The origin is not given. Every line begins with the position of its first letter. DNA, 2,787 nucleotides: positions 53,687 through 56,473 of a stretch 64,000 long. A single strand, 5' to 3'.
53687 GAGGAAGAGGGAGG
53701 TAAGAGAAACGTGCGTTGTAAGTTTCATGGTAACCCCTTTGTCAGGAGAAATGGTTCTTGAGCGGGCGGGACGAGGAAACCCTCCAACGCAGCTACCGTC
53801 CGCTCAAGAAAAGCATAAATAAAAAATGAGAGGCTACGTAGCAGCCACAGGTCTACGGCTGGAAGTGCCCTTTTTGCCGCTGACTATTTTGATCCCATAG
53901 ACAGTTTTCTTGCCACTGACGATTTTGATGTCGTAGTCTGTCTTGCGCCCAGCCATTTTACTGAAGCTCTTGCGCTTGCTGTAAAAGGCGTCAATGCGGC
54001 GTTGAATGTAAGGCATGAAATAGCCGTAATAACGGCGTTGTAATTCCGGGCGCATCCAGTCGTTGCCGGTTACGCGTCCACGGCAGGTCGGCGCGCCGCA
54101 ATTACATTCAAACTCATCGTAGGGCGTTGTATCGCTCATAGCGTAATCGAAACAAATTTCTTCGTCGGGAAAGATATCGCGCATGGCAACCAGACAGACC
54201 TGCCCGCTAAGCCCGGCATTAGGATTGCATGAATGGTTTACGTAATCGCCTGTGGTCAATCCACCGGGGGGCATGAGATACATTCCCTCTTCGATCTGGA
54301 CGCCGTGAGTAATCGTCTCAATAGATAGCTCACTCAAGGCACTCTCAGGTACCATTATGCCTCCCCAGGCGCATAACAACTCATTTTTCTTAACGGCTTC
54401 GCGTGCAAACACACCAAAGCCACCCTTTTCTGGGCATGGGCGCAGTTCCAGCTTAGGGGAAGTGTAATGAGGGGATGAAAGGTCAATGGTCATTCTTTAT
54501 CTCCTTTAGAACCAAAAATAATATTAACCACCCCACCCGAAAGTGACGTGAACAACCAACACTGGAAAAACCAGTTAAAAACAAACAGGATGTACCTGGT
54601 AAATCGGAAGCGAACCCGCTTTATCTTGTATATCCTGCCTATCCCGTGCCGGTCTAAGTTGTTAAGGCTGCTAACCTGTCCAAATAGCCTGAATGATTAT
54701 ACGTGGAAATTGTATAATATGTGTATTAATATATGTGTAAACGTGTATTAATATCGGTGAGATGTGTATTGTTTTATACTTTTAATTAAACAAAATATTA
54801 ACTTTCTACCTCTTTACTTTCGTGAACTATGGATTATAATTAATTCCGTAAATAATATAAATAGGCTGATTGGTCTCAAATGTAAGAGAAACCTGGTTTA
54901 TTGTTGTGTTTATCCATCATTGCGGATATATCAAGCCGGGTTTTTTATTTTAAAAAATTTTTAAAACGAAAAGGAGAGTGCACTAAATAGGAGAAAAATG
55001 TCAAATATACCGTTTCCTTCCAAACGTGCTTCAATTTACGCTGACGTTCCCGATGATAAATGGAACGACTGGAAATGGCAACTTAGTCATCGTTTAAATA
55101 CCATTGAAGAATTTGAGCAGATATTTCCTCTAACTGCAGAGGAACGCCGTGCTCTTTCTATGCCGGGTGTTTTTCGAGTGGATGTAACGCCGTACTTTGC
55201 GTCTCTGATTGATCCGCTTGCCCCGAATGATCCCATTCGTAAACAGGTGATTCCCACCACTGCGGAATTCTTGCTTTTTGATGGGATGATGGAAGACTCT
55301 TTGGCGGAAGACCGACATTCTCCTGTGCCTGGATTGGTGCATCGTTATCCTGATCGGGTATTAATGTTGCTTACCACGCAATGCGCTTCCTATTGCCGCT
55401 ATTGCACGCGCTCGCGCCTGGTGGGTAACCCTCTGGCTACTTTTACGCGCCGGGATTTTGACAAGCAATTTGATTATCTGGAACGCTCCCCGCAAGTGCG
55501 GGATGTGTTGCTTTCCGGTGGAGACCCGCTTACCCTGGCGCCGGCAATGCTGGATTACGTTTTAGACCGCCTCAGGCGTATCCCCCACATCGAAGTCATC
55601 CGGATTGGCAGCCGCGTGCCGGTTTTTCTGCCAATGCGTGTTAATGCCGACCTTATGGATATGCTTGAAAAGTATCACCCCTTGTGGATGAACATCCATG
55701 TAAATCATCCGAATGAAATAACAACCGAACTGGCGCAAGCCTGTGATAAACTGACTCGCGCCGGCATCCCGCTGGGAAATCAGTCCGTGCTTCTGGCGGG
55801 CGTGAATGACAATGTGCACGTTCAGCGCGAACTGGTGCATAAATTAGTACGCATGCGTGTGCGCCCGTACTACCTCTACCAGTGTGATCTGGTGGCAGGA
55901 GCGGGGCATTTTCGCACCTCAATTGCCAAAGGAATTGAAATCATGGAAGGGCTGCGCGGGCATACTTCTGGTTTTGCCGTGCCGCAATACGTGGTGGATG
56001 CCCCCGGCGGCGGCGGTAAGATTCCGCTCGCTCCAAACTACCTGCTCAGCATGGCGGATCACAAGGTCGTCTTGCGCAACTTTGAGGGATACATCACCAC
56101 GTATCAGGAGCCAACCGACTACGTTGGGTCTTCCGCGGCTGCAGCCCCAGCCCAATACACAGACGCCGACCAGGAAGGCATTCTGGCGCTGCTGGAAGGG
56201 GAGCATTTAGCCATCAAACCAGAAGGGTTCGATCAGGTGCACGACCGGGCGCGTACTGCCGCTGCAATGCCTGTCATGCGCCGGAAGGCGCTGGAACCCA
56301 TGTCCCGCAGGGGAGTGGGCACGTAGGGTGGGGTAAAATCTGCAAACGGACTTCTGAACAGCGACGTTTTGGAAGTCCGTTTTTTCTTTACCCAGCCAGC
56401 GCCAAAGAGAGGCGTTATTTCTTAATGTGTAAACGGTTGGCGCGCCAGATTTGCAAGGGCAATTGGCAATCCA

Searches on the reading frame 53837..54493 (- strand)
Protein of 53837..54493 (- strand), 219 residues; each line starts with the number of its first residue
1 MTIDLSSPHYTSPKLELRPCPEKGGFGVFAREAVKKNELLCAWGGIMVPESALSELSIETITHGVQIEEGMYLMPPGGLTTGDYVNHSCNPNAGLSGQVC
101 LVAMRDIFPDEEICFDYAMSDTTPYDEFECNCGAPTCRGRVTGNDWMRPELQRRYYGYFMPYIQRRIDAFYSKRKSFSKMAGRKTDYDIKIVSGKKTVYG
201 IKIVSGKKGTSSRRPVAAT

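Call 4: search_protein_families(library=pfam, proteins=[window:53837-54493:-], max_evalue=0.01)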
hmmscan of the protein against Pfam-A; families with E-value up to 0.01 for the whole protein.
window:53837-54493:- (219 aa): 1 family
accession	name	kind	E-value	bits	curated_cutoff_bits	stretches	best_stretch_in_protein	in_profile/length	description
PF00856.33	SET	-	6.6e-13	49.4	22.4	1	25-117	1-104/105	SET domain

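Call 5: search_protein_families(library=ncbifam, proteins=[window:53837-54493:-], max_evalue=0.01)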
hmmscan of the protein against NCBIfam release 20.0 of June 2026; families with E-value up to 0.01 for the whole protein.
window:53837-54493:- (219 aa): 0 families

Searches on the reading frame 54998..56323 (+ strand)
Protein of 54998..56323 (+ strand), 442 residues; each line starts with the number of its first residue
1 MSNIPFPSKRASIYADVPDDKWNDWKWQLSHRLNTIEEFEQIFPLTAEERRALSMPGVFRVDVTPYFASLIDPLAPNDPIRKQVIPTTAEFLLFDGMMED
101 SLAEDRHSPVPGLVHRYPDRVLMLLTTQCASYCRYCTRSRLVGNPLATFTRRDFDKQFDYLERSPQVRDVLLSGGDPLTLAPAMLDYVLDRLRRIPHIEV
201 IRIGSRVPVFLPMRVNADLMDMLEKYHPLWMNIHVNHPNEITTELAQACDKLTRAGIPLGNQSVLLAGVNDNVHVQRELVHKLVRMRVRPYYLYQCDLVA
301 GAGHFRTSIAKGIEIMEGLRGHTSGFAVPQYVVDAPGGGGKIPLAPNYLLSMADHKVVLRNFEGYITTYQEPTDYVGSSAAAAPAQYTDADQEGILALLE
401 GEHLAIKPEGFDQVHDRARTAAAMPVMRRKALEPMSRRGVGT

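Call 4: search_protein_families(library=pfam, proteins=[window:54998-56323:+], max_evalue=0.01)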
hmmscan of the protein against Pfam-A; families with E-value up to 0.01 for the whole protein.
window:54998-56323:+ (442 aa): 3 families
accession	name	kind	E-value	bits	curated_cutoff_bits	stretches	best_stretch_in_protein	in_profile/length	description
PF12544.13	LAM_C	-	7.2e-37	126.8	26.7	1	316-420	1-110/127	Lysine-2,3-aminomutase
PF04055.27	Radical_SAM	-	6.3e-12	46.4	29.5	1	124-272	2-157/166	Radical SAM superfamily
PF13353.11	Fer4_12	-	0.0021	18.8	22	1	122-189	8-75/137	4Fe-4S single cluster domain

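Call 5: search_protein_families(library=ncbifam, proteins=[window:54998-56323:+], max_evalue=0.01)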
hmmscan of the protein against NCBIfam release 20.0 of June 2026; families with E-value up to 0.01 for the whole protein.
window:54998-56323:+ (442 aa): 7 families
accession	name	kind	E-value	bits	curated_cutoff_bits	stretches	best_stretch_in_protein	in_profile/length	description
TIGR03820.1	lys_2_3_AblA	equivalog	1.6e-157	524.5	525.4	1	19-380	4-369/417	lysine 2,3-aminomutase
TIGR04368.1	Glu_2_3_NH3_mut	equivalog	1.3e-128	429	650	1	16-370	49-403/404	glutamate 2,3-aminomutase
TIGR04468.1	arg_2_3_am_muta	equivalog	7.5e-119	396.8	600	1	21-364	1-346/351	arginine 2,3-aminomutase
TIGR00238.1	TIGR00238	subfamily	5.3e-103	344.5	199.2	1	14-337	6-331/331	KamA family radical SAM protein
TIGR03822.1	AblA_like_2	hypoth_equivalog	3.7e-93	312.1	396.25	1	59-349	28-320/321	lysine-2,3-aminomutase-like protein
TIGR03821.1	EFP_modif_epmB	equivalog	4.1e-75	252.7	369.3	1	28-343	4-320/321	EF-P beta-lysylation protein EpmB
TIGR03977.1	rSAM_pair_HxsC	equivalog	0.0035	16.3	267.9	1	122-196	28-98/292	His-Xaa-Ser system radical SAM maturase HxsC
